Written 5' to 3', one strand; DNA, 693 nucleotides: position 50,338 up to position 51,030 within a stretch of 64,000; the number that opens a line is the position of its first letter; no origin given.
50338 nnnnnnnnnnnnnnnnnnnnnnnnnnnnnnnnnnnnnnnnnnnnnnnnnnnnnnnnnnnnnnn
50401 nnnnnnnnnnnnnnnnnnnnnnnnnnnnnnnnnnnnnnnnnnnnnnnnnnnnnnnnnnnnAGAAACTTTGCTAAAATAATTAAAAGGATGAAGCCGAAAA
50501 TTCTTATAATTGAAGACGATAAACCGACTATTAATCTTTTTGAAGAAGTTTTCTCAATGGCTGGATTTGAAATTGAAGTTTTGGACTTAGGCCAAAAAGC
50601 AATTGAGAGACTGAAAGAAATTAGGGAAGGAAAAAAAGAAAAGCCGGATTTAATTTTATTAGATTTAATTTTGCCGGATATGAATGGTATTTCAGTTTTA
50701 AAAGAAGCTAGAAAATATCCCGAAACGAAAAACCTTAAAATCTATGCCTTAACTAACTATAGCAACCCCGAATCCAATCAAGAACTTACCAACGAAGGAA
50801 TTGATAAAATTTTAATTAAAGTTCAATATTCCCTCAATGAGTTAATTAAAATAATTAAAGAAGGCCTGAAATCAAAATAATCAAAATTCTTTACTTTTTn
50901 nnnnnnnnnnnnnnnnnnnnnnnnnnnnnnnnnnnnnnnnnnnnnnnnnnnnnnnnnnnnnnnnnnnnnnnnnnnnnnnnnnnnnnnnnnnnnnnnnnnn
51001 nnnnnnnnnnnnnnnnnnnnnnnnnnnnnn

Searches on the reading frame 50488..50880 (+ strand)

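Call 79: search_protein_families(library=pfam, proteins=[window:50488-50880:+], max_evalue=0.001)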
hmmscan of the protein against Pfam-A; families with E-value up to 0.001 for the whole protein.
window:50488-50880:+ (130 aa): 1 family
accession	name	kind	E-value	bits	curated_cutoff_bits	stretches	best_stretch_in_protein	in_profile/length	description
PF00072.30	Response_reg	-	6e-18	65.5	30.2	1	5-123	1-110/111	Response regulator receiver domain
